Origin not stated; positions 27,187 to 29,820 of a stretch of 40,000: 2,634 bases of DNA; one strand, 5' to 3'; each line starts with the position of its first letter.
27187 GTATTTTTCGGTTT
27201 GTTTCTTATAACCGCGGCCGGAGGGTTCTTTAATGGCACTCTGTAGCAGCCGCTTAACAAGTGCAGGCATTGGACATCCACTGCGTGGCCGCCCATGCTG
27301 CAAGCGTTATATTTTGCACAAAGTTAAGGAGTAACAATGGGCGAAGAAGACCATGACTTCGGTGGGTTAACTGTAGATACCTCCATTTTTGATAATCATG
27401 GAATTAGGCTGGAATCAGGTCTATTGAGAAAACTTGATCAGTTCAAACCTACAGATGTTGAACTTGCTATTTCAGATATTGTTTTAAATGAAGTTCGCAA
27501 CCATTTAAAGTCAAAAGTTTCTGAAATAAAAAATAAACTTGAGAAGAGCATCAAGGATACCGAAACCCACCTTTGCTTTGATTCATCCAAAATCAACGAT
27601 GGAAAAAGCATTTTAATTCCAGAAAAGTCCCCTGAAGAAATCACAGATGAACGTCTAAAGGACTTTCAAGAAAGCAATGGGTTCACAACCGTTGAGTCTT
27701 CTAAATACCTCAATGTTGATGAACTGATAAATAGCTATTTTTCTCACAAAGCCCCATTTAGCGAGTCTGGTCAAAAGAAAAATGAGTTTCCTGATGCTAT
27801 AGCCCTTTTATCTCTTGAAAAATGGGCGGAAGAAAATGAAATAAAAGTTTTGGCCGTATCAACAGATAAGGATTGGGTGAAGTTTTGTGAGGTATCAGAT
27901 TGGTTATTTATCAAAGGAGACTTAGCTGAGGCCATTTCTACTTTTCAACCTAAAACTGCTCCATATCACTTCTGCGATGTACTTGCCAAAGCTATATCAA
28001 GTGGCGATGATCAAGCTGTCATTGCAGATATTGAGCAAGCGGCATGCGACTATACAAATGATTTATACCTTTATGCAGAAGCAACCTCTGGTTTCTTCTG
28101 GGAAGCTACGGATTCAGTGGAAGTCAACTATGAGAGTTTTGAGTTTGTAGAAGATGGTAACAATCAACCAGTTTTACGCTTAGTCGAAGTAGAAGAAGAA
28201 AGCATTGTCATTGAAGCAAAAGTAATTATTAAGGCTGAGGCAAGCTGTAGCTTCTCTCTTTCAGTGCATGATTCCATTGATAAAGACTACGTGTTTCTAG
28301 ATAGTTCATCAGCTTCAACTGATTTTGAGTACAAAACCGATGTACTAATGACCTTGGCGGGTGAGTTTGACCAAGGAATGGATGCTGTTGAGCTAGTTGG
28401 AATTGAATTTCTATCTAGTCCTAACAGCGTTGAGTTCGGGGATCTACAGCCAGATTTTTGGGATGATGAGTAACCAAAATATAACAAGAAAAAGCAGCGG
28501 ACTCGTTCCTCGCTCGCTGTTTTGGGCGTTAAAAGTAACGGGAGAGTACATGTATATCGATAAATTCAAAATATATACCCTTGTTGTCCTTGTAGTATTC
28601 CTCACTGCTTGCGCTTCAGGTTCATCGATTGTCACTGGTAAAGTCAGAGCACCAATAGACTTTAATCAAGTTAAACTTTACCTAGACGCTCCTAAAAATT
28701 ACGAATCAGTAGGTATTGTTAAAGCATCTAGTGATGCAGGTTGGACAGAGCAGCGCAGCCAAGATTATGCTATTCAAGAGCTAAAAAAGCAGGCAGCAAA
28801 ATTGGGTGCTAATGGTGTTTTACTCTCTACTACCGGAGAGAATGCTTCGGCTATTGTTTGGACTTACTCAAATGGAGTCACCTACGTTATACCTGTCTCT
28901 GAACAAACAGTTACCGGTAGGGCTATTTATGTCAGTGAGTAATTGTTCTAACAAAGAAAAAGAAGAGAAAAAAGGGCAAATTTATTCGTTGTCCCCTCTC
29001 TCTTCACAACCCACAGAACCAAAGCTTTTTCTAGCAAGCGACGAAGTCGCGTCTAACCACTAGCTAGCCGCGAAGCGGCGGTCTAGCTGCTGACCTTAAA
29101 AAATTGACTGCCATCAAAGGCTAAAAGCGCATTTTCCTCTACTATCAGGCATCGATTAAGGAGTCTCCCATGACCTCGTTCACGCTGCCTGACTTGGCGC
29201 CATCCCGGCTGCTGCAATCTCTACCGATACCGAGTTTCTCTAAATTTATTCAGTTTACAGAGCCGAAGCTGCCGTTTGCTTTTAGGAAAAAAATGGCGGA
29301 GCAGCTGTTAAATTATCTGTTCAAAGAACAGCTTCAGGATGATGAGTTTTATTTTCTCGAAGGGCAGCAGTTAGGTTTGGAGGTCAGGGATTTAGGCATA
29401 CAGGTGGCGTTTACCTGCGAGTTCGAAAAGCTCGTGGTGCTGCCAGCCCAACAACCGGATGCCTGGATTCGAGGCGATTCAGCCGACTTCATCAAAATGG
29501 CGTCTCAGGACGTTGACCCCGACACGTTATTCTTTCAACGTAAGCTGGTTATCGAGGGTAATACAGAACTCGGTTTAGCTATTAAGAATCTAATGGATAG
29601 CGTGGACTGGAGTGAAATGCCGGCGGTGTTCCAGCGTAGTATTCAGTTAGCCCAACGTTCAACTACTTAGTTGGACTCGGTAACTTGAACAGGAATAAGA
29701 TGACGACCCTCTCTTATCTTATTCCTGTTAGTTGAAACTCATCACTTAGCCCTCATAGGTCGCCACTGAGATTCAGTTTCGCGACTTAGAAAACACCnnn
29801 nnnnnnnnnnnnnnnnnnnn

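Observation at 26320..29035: Second, integrase-less copy of the whole attI/leader platform heading its own four-cassette array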

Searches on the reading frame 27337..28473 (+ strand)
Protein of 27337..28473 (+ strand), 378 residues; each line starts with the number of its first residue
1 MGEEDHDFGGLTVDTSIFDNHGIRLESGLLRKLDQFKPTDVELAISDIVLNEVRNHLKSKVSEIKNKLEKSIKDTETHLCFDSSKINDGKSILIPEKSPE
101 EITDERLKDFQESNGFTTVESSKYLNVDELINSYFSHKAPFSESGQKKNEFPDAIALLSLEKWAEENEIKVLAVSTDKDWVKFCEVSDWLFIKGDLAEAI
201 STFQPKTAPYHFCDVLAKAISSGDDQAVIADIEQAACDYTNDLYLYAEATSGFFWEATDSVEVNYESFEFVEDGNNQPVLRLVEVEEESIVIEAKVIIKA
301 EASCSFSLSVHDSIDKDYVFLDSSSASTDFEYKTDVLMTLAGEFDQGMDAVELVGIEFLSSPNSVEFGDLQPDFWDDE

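Call 8: search_protein_families(library=pfam, proteins=[window:27337-28473:+], max_evalue=0.01)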
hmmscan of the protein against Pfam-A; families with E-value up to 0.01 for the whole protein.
window:27337-28473:+ (378 aa): 1 family
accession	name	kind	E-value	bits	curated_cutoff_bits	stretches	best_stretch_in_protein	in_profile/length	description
PF16289.11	PIN_12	-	2.4e-29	103.4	32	1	12-180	2-172/172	PIN domain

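Call 50: search_protein_families(library=ncbifam, proteins=[window:27337-28473:+], max_evalue=0.01)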
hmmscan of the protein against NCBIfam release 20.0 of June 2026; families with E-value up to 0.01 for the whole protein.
window:27337-28473:+ (378 aa): 1 family
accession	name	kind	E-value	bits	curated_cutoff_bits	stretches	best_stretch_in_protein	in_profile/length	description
NF045968.1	mutase_MAG5620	subfamily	0.0059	15.4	115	1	86-152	94-159/467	MAG5620 family putative phospho-sugar mutase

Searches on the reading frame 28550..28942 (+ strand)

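Call 50: search_protein_families(library=ncbifam, proteins=[window:28550-28942:+], max_evalue=0.01)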
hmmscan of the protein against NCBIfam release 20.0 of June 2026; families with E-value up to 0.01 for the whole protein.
window:28550-28942:+ (130 aa): 1 family
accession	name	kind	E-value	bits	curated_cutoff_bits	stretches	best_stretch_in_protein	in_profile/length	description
NF047442.1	SaltregLepto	equivalog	0.0028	17.4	220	1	8-100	2-91/140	LA_1841 family salt-regulated protein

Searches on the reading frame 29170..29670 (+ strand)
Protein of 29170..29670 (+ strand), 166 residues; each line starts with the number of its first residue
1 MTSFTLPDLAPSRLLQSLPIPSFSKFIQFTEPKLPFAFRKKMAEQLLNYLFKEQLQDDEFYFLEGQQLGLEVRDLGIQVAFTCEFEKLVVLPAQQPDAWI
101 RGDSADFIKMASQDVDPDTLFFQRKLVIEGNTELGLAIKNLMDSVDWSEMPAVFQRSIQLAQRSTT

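Call 8: search_protein_families(library=pfam, proteins=[window:29170-29670:+], max_evalue=0.01)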
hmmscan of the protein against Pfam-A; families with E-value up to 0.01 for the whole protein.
window:29170-29670:+ (166 aa): 1 family
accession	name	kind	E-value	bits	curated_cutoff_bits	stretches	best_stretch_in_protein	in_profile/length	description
PF02036.22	SCP2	-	3.5e-16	59.8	21.3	1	52-143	8-101/101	SCP-2 sterol transfer family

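Call 68: find_homologous_proteins(query=window:29170-29670:+, max_evalue=1e-40)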
Query window:29170-29670:+ (166 aa): 23 proteins with E <= 1e-40 among 339 candidates.
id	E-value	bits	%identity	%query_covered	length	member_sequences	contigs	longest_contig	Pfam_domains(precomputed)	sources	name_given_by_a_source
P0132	1.6e-97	342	95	99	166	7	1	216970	PF02036.23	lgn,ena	-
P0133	2.7e-89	315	85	99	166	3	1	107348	PF02036.23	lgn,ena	-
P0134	1.1e-88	313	85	99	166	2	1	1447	PF02036.23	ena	-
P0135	4.6e-85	301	82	100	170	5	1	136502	PF02036.23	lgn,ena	-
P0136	5.8e-85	301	83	98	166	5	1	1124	PF02036.23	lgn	-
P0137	9.6e-85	300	83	99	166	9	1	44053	PF02036.23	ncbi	-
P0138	7.4e-82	291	78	99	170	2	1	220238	PF02036.23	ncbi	-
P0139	1.1e-80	287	79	100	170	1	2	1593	PF02036.23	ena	-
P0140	1.5e-80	287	79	100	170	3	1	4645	PF02036.23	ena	-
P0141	3.1e-73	263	97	77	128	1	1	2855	PF02036.23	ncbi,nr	ncbi:MAG: SCP2 sterol-binding domain-containing protein, partial [Amphritea sp.]|nr:SCP2 sterol-bind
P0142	2.1e-70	254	71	98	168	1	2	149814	PF02036.23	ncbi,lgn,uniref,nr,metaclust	ncbi:ubiquinone anaerobic biosynthesis accessory factor UbiT [Neptunomonas antarctica]|uniref:Ubiqui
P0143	9.4e-53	196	55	92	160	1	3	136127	PF02036.23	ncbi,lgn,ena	-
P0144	1.7e-52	196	60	95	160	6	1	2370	PF02036.23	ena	-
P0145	2.5e-52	195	58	89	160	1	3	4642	PF02036.23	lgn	-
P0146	6.9e-52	194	59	90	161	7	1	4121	PF02036.23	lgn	-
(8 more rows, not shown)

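Call 69: find_encoding_contigs(protein=P0132, flank=10000, max_places=2)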
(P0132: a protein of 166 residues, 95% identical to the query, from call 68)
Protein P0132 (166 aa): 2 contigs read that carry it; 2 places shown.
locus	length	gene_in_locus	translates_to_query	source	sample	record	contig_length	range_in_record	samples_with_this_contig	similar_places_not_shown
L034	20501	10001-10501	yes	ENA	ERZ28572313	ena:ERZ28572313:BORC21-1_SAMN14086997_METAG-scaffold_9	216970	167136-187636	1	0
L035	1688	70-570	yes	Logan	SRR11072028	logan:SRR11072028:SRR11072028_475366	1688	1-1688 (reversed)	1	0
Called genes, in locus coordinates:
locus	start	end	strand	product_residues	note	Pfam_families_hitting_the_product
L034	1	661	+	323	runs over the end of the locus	PF00561:Abhydrolase_1, PF12146:Hydrolase_4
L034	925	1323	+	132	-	PF00903:Glyoxalase, PF13669:Glyoxalase_4 (weak)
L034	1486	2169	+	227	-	PF03473:MOSC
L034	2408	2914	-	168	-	-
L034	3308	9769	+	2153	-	-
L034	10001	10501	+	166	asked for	PF02036:SCP2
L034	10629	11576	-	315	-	PF01136:Peptidase_U32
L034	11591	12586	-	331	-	PF01136:Peptidase_U32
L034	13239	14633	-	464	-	PF04715:, PF00425:Chorismate_bind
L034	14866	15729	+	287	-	PF00561:Abhydrolase_1, PF12146:Hydrolase_4, PF12697:Abhydrolase_6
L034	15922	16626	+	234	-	PF00392:GntR, PF07729:FCD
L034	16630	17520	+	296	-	PF13714:PEP_mutase, PF00463:ICL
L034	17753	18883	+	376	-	PF00285:Citrate_synt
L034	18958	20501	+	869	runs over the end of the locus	PF00330:Aconitase, PF00694:Aconitase_C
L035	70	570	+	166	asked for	PF02036:SCP2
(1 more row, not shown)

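Call 70: find_encoding_contigs(protein=P0133, flank=10000, max_places=2)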
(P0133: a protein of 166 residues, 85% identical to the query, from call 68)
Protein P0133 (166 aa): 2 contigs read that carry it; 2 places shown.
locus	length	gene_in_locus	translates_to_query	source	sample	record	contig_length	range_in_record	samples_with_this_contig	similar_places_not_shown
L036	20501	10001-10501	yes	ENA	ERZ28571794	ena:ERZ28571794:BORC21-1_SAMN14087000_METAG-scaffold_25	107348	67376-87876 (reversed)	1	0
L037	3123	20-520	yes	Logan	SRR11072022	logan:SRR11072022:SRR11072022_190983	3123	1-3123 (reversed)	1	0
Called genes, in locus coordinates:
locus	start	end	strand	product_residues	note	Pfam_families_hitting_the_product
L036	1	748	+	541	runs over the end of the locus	PF00528:BPD_transp_1 (weak)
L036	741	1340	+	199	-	PF00005:ABC_tran, PF13304:AAA_21 (faint)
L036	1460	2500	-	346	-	PF01979:Amidohydro_1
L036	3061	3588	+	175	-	-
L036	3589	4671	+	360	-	-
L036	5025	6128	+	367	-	PF01966:HD, PF13487:HD_5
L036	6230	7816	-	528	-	PF00005:ABC_tran, PF02463:SMC_N (faint), PF03193:RsgA_GTPase (faint), PF13555:AAA_29 (faint), PF00910:RNA_helicase (faint), PF13173:AAA_14 (faint), PF12848:ABC_tran_Xtn, PF00005:ABC_tran, +2 more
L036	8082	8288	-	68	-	PF00313:CSD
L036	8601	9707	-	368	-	PF02826:2-Hacid_dh_C, PF00670:AdoHcyase_NAD, PF02254:TrkA_N (weak)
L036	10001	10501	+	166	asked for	PF02036:SCP2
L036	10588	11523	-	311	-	PF01136:Peptidase_U32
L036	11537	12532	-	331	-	PF01136:Peptidase_U32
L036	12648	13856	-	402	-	PF03969:AFG1_ATPase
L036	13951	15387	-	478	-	PF00171:Aldedh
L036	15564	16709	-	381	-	PF00072:Response_reg, PF08668:HDOD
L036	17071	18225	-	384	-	PF00072:Response_reg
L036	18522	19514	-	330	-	PF01965:DJ-1_PfpI, PF12833:HTH_18, PF00165:HTH_AraC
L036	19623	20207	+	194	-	PF02627:CMD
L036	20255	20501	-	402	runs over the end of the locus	PF01266:DAO, PF06039:Mqo (faint), PF13450:NAD_binding_8 (weak)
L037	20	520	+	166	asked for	PF02036:SCP2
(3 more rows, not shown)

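Call 74: find_encoding_contigs(protein=P0137, flank=10000, max_places=2)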
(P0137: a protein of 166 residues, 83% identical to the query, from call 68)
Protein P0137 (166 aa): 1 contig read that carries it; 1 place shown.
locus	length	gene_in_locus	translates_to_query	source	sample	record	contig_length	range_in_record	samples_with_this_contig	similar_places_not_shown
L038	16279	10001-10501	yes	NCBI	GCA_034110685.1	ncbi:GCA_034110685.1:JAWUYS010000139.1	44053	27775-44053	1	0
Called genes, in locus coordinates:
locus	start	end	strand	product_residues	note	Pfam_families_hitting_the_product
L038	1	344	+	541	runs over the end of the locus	PF00528:BPD_transp_1 (weak)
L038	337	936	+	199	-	PF00005:ABC_tran, PF13304:AAA_21 (faint), PF02463:SMC_N (weak)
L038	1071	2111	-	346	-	PF01979:Amidohydro_1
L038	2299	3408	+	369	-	PF01966:HD, PF13487:HD_5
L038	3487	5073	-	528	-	PF00005:ABC_tran, PF02463:SMC_N (faint), PF03193:RsgA_GTPase (faint), PF00910:RNA_helicase (faint), PF13304:AAA_21 (faint), PF12848:ABC_tran_Xtn, PF00005:ABC_tran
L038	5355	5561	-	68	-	PF00313:CSD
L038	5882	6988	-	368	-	PF00670:AdoHcyase_NAD, PF02826:2-Hacid_dh_C, PF02254:TrkA_N (weak)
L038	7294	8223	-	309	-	PF00126:HTH_1, PF03466:LysR_substrate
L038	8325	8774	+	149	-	-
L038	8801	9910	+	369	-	PF00724:Oxidored_FMN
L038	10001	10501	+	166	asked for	PF02036:SCP2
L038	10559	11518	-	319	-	PF01136:Peptidase_U32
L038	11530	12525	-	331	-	PF01136:Peptidase_U32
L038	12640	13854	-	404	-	PF03969:AFG1_ATPase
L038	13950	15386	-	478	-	PF00171:Aldedh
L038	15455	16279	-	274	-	?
